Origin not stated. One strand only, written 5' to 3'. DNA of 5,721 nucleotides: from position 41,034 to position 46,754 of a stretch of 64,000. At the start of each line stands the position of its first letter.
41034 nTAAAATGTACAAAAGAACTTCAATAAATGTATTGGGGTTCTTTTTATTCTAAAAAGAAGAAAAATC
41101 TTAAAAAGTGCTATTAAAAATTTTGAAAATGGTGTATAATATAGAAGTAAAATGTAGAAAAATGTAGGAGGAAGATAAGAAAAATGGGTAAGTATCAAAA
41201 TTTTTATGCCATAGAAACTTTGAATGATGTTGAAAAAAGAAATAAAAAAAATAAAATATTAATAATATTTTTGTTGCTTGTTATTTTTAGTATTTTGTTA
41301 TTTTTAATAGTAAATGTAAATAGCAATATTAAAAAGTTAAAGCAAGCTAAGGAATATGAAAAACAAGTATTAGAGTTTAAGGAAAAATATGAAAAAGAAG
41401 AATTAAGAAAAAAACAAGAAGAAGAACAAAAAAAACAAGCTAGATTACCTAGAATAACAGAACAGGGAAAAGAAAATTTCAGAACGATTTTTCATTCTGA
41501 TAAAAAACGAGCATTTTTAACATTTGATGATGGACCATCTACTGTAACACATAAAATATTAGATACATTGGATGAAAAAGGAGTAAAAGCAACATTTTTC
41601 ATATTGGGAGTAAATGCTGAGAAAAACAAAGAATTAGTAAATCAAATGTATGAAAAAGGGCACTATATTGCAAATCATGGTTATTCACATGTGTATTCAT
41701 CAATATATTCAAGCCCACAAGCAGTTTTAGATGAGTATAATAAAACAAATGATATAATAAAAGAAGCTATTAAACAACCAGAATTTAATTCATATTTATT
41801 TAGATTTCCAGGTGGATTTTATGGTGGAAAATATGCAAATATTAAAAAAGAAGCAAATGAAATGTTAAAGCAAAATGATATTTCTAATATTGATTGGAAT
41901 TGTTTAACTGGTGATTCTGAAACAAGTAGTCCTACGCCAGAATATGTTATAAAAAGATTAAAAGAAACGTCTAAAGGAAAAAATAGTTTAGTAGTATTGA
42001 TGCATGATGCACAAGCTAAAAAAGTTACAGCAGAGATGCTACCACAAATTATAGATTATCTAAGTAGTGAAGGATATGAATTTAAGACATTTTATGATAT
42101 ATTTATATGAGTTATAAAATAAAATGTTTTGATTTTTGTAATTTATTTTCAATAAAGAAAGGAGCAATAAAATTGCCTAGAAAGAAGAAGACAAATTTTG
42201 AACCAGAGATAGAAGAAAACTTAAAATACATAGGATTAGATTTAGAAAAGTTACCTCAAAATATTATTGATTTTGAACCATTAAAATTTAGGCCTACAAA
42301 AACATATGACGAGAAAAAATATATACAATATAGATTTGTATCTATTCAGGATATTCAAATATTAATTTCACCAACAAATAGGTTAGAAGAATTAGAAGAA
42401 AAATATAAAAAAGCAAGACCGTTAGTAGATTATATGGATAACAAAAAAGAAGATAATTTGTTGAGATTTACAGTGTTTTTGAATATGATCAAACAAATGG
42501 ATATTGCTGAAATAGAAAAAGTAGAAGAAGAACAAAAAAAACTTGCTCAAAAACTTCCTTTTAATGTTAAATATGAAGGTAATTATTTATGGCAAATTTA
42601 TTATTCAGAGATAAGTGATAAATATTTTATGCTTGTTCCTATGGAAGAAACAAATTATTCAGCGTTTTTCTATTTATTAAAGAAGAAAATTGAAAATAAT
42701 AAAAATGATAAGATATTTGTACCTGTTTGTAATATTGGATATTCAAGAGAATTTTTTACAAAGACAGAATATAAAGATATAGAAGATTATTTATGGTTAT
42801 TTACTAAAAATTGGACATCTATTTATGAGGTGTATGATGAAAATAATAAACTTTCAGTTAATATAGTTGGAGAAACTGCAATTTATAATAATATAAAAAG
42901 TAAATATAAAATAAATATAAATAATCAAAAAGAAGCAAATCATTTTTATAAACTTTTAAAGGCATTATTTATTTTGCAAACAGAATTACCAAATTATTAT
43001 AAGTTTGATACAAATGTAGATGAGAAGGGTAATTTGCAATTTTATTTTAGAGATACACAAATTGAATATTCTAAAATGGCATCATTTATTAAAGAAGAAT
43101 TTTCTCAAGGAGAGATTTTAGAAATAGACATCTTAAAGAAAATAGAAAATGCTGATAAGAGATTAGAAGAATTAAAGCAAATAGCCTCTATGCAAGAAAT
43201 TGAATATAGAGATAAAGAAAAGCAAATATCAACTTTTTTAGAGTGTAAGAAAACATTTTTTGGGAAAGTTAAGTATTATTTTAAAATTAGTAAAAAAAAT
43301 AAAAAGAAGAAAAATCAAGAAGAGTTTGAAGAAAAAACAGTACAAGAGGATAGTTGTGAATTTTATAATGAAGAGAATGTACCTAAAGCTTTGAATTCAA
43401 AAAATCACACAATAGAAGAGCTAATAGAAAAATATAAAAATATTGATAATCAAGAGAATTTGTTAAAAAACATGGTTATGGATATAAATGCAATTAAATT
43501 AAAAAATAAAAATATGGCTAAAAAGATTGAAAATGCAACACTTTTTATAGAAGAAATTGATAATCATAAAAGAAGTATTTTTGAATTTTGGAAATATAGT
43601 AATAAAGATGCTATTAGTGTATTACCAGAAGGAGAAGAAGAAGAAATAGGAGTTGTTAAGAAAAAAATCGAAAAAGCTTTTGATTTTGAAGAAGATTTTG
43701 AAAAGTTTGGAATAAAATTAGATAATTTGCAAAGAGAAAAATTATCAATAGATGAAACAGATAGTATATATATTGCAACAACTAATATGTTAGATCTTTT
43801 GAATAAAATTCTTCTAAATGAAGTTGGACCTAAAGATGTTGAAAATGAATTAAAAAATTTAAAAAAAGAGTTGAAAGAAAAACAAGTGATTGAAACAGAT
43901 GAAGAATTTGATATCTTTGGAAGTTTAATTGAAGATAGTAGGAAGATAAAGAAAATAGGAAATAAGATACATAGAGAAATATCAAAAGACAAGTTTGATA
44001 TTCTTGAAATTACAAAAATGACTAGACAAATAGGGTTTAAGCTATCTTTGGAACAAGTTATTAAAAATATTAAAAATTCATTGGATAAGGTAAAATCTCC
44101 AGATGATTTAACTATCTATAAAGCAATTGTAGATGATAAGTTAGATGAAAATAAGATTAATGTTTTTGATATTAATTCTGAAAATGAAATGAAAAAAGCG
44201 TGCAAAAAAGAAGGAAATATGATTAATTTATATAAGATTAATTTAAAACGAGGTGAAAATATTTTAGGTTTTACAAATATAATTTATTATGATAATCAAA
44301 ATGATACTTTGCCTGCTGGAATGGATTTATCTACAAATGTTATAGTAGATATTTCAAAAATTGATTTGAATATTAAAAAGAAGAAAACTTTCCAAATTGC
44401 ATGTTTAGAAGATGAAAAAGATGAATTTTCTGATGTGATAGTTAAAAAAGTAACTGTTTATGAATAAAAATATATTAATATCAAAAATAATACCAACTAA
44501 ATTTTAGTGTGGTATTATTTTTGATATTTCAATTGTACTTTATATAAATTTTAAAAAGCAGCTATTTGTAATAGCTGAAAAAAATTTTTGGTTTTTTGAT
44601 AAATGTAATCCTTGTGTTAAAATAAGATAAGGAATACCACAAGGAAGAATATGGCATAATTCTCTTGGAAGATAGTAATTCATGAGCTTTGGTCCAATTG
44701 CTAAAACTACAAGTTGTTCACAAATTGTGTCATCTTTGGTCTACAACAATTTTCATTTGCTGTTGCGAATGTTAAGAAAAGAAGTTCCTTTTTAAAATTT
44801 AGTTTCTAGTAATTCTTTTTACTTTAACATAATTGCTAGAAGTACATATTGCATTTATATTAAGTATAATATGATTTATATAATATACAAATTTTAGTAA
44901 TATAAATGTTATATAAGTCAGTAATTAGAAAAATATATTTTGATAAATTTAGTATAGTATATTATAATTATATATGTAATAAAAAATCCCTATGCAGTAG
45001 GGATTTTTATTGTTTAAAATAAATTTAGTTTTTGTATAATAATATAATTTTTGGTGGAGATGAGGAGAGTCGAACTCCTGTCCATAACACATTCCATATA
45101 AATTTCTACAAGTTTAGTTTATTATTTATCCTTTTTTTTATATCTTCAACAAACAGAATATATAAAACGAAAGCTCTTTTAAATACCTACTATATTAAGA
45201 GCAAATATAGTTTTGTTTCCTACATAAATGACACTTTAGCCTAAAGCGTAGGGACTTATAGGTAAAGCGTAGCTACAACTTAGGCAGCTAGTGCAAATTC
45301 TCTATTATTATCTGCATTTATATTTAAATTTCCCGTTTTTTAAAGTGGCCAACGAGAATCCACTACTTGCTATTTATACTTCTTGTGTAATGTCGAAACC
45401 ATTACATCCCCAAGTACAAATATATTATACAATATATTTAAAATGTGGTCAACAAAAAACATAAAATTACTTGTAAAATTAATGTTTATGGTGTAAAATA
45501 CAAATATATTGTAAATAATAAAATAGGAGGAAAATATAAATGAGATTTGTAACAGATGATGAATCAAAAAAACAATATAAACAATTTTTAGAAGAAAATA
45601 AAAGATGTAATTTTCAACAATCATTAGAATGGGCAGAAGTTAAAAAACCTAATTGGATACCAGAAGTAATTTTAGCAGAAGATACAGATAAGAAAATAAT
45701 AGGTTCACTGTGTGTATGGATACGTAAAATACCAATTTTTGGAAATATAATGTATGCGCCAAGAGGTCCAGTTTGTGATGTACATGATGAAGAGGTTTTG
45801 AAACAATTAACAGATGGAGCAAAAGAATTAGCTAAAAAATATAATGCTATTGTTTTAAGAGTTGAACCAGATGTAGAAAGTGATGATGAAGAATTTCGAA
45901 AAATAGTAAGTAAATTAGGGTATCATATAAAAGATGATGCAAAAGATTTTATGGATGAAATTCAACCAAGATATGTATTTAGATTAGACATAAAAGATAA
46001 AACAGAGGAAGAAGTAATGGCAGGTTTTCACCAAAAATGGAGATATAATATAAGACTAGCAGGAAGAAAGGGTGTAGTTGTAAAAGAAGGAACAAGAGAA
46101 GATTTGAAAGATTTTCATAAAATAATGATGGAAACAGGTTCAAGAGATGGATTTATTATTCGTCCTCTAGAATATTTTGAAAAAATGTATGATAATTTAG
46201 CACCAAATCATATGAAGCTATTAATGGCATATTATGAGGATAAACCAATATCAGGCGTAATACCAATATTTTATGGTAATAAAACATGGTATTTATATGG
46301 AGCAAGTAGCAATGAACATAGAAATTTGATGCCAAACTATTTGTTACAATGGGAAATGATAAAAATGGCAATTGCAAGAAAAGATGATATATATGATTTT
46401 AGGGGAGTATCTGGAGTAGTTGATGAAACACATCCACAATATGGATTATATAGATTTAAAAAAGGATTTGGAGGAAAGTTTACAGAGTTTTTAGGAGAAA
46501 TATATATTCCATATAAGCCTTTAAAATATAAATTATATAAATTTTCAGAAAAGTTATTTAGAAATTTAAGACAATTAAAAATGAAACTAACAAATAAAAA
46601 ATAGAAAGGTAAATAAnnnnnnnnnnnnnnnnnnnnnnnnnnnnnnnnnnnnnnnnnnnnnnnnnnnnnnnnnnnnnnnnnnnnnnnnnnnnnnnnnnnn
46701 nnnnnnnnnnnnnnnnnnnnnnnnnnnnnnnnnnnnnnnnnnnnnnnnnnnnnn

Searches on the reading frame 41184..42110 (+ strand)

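Call 40: search_protein_families(library=ncbifam, proteins=[window:41184-42110:+], max_evalue=1e-10)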
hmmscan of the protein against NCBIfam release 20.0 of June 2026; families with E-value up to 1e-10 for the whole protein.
window:41184-42110:+ (308 aa): 8 families
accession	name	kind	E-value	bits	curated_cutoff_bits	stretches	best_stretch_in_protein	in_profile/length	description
TIGR02764.1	spore_ybaN_pdaB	equivalog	2.8e-32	112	237.4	1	105-306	3-190/191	polysaccharide deacetylase family sporulation protein PdaB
NF045822.1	PgAcgDacpgdA2_Bac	equivalog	5.9e-28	98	400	1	105-303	67-258/274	peptidoglycan-N-acetylglucosamine deacetylase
TIGR02884.1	spore_pdaA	equivalog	8e-25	87.8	298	1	92-306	19-223/224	delta-lactam-biosynthetic de-N-acetylase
NF045821.1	PgAcgDacpgdA1_Bac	equivalog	5.8e-24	84.4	400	1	57-307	40-275/282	peptidoglycan-N-acetylglucosamine deacetylase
NF045820.1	PgAcgDacpgdA_Strep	equivalog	1.4e-23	83.5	800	1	92-305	251-446/463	peptidoglycan-N-acetylglucosamine deacetylase PgdA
TIGR02873.1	spore_ylxY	hypoth_equivalog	2.6e-19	69.5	391.5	1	123-305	101-265/268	probable sporulation protein, polysaccharide deacetylase family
TIGR04243.1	nodulat_NodB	equivalog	4.6e-18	65.4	240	1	108-277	2-158/197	chitooligosaccharide deacetylase NodB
TIGR03006.1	pepcterm_polyde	equivalog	8e-15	54.7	276.2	1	122-198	36-111/272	XrtA system polysaccharide deacetylase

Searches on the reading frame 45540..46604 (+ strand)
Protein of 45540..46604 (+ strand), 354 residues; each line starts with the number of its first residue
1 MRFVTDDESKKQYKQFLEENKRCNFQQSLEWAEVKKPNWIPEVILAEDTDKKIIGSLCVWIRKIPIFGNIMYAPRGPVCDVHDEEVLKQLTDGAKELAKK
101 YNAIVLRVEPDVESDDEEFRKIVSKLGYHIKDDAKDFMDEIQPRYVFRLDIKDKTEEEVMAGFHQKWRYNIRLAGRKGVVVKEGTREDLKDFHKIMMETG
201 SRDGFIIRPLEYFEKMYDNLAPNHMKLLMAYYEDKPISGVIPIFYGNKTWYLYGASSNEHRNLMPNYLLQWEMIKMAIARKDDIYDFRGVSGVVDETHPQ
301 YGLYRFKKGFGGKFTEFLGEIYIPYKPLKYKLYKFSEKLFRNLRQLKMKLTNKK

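Call 40: search_protein_families(library=ncbifam, proteins=[window:45540-46604:+], max_evalue=1e-10)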
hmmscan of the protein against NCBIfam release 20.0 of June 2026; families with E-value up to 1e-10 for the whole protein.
window:45540-46604:+ (354 aa): 2 families
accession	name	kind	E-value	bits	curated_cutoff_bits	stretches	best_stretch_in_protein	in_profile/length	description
NF047883.1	UAcmpLyAlTFemX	equivalog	3.7e-49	167.8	500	1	5-322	7-324/337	UDP-N-acetylmuramoylpentapeptide-lysine N(6)-alanyltransferase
TIGR03019.1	pepcterm_femAB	equivalog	3.6e-17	62.4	260.35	1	12-312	2-276/330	FemAB family XrtA/PEP-CTERM system-associated protein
